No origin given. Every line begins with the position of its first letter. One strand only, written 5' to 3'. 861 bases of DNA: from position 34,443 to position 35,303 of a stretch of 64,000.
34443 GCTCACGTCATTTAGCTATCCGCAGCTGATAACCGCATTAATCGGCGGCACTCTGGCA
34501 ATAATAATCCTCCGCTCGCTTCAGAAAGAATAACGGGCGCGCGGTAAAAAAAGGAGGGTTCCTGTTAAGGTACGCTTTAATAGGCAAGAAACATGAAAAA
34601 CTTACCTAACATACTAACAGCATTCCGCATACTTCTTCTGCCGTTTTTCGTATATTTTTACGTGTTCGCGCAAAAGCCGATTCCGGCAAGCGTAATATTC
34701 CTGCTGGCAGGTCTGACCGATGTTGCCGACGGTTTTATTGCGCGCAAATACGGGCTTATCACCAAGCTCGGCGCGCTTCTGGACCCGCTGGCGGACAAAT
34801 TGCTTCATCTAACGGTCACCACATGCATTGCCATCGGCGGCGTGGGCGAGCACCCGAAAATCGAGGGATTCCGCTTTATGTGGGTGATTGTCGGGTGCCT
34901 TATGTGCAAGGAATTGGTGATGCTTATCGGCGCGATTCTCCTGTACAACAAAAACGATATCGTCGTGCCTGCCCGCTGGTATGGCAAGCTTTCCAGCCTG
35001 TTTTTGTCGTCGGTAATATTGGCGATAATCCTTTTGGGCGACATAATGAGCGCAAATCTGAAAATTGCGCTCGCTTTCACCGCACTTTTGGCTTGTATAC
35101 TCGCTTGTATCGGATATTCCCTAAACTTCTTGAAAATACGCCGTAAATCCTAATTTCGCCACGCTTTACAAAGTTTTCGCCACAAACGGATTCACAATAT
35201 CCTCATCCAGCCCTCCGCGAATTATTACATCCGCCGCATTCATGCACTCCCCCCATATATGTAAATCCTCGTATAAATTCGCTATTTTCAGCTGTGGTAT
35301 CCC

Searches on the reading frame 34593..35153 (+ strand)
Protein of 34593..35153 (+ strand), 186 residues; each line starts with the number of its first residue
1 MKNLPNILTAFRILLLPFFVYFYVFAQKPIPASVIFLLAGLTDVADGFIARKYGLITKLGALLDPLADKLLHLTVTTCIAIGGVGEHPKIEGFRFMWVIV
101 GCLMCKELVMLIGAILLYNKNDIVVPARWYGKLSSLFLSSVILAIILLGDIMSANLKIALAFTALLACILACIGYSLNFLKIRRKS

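Call 25: search_protein_families(library=pfam, proteins=[window:34593-35153:+])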
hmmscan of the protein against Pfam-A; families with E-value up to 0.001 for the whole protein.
window:34593-35153:+ (186 aa): 1 family
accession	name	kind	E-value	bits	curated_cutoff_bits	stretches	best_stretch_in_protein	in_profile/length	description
PF01066.26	CDP-OH_P_transf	-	1.4e-34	120.1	22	1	3-163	2-150/152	CDP-alcohol phosphatidyltransferase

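Call 63: find_encoding_contigs(protein=window:34593-35153:+, flank=10000, max_places=10)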
Protein window:34593-35153:+ (186 aa): 1 contig read that carries it; 1 place shown.
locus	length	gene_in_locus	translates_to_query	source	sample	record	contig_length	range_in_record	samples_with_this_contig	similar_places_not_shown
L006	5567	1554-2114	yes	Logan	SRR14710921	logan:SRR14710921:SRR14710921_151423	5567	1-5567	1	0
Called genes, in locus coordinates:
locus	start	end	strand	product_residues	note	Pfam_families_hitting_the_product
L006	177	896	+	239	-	PF00535:Glycos_transf_2, PF10111:Glyco_tranf_2_2 (weak), PF13641:Glyco_tranf_2_3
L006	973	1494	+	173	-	-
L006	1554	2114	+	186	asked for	PF01066:CDP-OH_P_transf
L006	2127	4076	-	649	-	PF17191:RecG_wedge, PF00270:DEAD, PF04851:ResIII, PF00271:Helicase_C, PF19833:RecG_dom3_C (weak)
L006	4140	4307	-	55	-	PF00037:Fer4 (weak), PF13237:Fer4_10 (weak), PF14697:Fer4_21 (faint), PF12838:Fer4_7, PF13187:Fer4_9, PF12797:Fer4_2 (weak), PF12837:Fer4_6 (weak), PF00037:Fer4, +4 more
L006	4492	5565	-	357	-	?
